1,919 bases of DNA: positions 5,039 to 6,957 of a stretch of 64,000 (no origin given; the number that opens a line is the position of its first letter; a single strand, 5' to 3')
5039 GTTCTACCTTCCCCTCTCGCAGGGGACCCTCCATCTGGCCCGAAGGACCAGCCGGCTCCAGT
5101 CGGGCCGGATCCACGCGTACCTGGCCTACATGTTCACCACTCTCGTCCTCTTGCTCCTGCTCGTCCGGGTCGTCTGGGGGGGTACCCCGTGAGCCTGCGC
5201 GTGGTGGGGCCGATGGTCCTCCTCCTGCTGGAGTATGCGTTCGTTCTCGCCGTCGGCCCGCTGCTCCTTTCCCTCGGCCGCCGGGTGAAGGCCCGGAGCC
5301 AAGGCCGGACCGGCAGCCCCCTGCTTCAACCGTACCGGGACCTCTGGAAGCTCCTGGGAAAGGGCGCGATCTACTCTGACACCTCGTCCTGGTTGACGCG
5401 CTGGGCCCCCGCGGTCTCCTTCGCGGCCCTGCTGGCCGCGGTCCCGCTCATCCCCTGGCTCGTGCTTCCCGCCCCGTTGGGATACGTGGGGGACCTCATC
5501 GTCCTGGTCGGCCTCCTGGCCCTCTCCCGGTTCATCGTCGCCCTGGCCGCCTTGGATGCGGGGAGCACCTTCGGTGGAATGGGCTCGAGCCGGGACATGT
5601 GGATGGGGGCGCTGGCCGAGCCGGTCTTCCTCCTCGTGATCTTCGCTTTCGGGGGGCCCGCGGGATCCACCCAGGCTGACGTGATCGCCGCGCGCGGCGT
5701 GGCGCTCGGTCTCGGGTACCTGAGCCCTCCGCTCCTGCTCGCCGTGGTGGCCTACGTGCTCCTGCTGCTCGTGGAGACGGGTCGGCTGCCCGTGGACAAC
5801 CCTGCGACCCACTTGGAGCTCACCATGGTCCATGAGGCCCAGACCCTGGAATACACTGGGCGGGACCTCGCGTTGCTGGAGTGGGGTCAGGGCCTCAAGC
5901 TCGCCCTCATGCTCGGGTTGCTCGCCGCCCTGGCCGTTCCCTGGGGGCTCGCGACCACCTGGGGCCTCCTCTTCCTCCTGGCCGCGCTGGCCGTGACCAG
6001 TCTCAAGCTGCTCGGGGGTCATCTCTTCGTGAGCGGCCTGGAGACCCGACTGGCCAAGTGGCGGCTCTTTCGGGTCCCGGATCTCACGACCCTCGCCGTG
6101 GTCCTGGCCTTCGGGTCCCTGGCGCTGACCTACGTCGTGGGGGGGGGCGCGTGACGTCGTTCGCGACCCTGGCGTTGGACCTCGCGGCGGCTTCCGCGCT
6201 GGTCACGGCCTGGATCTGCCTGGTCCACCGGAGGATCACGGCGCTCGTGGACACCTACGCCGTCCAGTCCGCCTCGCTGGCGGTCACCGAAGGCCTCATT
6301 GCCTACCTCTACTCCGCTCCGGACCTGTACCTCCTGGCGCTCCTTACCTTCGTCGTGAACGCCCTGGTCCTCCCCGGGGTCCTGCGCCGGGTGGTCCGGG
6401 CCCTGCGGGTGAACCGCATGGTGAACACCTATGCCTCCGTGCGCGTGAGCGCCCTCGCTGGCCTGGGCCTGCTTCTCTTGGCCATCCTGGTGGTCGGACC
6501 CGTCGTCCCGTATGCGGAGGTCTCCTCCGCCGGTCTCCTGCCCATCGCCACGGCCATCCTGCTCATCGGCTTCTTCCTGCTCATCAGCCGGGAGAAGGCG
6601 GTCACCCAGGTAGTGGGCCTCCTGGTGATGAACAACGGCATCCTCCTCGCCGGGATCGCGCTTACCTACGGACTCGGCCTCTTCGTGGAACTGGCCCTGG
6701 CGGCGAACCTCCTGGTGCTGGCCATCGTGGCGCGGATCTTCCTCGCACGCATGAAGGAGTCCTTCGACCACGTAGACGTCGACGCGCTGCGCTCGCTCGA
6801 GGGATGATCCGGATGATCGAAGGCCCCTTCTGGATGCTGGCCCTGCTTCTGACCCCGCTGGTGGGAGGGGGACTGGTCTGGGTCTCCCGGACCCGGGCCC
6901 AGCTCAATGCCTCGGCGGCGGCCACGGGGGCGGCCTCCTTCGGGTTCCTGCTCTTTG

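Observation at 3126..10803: Six-gene, fully translationally coupled complex-I/Hyf-like membrane operon that is not a hydrogenase (Ehr-type)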

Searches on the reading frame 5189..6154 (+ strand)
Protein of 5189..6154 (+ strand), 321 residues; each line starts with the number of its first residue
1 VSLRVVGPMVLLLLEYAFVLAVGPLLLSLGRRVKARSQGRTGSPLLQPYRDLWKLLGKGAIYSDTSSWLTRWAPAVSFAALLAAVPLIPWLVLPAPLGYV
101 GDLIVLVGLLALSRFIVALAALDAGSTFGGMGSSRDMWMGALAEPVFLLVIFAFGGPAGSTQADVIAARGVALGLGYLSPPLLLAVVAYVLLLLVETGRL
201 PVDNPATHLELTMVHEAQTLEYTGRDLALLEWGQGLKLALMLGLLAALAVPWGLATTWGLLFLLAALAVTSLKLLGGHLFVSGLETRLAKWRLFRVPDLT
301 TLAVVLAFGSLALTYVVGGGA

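Call 5: search_protein_families(library=pfam, proteins=[window:5189-6154:+], max_evalue=0.01)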
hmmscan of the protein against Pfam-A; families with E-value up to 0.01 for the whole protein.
window:5189-6154:+ (321 aa): 1 family
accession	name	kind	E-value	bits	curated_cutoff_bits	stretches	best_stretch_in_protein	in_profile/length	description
PF00146.26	NADHdh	-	3.7e-31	109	27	1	13-298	5-280/298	NADH dehydrogenase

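Call 6: search_protein_families(library=ncbifam, proteins=[window:5189-6154:+], max_evalue=0.01)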
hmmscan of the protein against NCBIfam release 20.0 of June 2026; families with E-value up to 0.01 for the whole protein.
window:5189-6154:+ (321 aa): 1 family
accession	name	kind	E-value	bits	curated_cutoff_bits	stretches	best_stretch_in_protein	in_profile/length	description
NF004741.0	PRK06076.1-2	equivalog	8e-09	35.1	305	1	17-237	31-255/337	NADH-quinone oxidoreductase subunit NuoH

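Call 67: search_solved_structures(query=window:5189-6154:+, show_alignments=3, max_evalue=0.00001)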
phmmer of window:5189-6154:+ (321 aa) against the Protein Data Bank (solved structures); distinct sequences matched with E-value up to 0.00001: 3.
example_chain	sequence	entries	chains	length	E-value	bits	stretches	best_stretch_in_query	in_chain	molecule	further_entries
7z0s_D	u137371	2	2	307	1.1e-40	143.4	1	13-308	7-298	Formate hydrogenlyase subunit 4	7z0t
6cfw_M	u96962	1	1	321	3.6e-19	72.7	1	5-273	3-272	Mbh13 NADH dehydrogenase subunit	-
6u8y_M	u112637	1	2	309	1.6e-11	47.5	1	10-276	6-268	NADH dehydrogenase subunit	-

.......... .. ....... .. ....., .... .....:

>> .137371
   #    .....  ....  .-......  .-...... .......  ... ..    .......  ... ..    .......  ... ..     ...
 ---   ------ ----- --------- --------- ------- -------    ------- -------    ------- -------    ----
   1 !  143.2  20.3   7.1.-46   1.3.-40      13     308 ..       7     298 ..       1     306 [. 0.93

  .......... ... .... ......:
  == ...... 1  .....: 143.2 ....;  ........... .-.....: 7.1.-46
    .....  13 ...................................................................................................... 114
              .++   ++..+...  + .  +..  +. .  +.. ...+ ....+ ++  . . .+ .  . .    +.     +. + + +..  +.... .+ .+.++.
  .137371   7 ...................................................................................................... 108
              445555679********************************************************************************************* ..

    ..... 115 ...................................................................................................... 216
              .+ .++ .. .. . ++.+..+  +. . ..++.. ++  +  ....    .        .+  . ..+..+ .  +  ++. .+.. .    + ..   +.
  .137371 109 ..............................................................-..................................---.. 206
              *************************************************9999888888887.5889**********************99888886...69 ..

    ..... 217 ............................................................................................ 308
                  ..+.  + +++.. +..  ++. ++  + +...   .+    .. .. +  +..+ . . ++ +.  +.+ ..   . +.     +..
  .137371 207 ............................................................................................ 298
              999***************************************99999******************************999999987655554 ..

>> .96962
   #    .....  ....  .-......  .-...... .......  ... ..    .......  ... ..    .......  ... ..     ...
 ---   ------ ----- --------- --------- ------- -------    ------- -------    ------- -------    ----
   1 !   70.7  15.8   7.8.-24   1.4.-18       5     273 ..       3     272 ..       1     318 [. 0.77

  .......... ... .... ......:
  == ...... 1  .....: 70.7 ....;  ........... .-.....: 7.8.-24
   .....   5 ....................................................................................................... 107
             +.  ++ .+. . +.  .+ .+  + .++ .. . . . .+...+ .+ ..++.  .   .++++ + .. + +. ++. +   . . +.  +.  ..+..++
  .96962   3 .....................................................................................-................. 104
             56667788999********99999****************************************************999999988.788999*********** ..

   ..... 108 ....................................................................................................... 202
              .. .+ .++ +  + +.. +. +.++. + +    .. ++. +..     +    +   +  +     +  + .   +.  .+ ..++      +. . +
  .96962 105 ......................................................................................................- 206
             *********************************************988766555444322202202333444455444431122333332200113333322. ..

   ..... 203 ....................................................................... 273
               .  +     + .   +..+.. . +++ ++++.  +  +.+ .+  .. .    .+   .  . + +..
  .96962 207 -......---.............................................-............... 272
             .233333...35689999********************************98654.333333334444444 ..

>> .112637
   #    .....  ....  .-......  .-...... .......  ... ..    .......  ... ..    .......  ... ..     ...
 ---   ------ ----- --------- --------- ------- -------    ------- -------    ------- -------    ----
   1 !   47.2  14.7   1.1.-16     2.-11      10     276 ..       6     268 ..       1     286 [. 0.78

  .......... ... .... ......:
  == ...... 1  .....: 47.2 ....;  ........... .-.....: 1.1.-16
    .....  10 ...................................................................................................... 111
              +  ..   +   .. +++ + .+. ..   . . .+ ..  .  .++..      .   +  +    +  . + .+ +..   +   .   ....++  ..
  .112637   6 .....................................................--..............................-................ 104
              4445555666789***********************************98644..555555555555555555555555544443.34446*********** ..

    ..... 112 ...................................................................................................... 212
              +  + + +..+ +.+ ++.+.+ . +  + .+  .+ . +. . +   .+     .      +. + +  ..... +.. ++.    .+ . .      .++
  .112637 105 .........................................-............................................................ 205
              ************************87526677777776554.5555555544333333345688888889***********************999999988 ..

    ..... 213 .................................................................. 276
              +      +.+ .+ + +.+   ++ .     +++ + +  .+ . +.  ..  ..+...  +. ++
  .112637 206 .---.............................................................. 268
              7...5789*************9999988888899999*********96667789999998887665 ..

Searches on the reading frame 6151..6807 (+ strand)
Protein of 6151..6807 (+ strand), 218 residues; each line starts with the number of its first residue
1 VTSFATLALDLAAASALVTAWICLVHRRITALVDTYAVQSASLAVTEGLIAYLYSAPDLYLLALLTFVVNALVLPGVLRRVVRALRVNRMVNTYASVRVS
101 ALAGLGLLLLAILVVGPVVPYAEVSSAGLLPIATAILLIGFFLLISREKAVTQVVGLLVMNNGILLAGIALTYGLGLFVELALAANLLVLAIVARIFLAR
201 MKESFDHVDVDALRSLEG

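Call 5: search_protein_families(library=pfam, proteins=[window:6151-6807:+], max_evalue=0.01)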
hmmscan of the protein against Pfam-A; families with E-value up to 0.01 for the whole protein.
window:6151-6807:+ (218 aa): 1 family
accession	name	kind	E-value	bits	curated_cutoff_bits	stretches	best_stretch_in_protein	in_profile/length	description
PF00420.29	Oxidored_q2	-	0.0038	17.4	26.1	1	132-216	5-93/95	NADH-ubiquinone/plastoquinone oxidoreductase chain 4L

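Call 6: search_protein_families(library=ncbifam, proteins=[window:6151-6807:+], max_evalue=0.01)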
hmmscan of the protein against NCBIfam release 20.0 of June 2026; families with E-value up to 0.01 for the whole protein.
window:6151-6807:+ (218 aa): 1 family
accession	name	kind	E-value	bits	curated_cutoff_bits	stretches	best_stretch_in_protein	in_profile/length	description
NF008556.0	PRK11492.1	equivalog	5.6e-17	62.3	136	1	10-218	8-216/216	hydrogenase 4 membrane subunit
